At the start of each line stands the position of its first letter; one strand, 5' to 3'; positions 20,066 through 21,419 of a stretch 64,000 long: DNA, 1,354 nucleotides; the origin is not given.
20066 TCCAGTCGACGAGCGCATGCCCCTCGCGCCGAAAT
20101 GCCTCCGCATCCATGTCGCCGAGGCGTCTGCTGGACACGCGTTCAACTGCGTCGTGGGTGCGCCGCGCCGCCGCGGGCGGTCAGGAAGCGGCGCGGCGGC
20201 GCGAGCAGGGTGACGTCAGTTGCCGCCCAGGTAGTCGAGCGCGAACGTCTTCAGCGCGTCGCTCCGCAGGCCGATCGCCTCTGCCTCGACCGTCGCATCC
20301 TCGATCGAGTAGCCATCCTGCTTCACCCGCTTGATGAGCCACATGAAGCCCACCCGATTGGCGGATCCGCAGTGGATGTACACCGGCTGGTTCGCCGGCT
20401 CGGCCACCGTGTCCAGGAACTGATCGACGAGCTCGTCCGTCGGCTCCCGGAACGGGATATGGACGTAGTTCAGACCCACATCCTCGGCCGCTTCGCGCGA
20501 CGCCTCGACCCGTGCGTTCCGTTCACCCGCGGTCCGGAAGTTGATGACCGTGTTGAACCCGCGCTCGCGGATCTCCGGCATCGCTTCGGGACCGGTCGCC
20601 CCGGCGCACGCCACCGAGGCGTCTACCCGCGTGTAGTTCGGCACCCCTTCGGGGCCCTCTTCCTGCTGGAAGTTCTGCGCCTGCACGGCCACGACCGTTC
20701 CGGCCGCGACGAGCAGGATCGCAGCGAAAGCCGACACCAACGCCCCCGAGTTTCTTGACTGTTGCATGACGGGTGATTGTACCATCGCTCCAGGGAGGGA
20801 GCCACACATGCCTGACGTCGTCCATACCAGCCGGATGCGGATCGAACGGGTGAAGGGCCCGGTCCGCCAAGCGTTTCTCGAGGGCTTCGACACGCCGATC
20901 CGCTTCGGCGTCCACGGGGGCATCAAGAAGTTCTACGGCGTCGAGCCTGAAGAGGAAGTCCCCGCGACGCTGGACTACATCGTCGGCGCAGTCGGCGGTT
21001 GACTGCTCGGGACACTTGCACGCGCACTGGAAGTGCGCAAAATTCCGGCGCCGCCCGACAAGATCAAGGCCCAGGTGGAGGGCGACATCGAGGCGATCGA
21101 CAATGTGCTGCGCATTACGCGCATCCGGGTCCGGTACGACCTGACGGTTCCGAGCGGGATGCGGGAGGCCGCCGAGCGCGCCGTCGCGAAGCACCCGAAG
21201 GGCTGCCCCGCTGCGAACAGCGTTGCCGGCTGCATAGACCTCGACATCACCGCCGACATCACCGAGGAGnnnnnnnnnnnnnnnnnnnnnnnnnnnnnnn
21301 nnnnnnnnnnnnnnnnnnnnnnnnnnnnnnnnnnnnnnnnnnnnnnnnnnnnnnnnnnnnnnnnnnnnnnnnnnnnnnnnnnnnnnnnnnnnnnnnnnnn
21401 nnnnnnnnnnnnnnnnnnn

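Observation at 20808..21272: OsmC/YhfA-like protein split by a TGA at the catalytic cysteine position: second selenoprotein candidate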

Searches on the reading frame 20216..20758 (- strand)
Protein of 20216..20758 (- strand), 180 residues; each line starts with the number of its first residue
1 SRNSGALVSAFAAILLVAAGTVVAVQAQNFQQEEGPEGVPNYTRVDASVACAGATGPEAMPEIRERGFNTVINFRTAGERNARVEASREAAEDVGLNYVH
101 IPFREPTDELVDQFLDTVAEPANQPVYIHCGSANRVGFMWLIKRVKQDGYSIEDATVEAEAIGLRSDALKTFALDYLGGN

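Call 69: search_protein_families(library=pfam, proteins=[window:20216-20758:-], max_evalue=0.001)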
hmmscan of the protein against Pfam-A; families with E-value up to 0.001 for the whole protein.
window:20216-20758:- (180 aa): 3 families
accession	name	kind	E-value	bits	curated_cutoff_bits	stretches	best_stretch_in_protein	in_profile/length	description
PF04273.18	BLH_phosphatase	-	1.8e-12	48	26.1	1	46-143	6-106/110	Beta-lactamase hydrolase-like protein, phosphatase-like domain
PF22741.1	PTP-NADK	-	7.8e-12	45.3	27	1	57-132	38-116/163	DSP-PTPase phosphatase fused to NAD+ Kinase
PF22785.1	Tc-R-P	-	0.00011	23.1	27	1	59-132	15-88/106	Polymorphic toxin system, DSP-PTPase phosphatase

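Call 80: find_encoding_contigs(protein=window:20216-20758:-, flank=1000, max_places=2)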
Protein window:20216-20758:- (180 aa): no gene with exactly this product is on record in the collection.

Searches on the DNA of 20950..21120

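Call 72: search_rna_families(source=window, start=20950, end=21120, threshold=evalue, max_evalue=10)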
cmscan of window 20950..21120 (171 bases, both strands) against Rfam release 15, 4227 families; matches with E-value up to 10: 1.
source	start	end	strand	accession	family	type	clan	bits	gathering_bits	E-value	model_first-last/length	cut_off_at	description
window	21024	21069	+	RF02946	cow-rumen-1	Gene; sRNA;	-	10.8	53.4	7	1-61/61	no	cow-rumen-1 RNA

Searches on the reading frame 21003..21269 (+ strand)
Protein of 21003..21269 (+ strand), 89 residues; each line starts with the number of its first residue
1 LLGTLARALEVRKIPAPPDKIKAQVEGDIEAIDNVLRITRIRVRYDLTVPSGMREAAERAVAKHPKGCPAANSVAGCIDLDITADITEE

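Call 77: search_protein_representatives(protein=window:21003-21269:+)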
Query: 89 residues. Proteins with E-value up to 0.001 (for the whole library): 259; up to 1e-10: 44; up to 1e-30: 0. The best 150 are listed.
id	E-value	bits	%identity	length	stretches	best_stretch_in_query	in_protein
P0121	8.2e-28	112.3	63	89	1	2-88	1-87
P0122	2.1e-27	111.0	61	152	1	2-89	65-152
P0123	7.4e-27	109.2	70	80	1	11-89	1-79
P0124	1.7e-21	92.1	68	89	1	15-88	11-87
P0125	3.1e-19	85.0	74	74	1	11-72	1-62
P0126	3.4e-19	84.8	51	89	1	2-88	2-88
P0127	4.2e-19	84.5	52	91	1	2-85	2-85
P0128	3.8e-18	81.5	53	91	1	1-88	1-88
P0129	5.1e-18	81.1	55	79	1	12-89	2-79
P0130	3.1e-17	78.6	50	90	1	2-89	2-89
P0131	9.3e-17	77.1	50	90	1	2-89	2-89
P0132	1.1e-16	76.9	50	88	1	2-88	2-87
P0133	1.4e-16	76.5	49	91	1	4-88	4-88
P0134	3.9e-16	75.1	49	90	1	1-81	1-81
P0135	5.6e-16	74.6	56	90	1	23-88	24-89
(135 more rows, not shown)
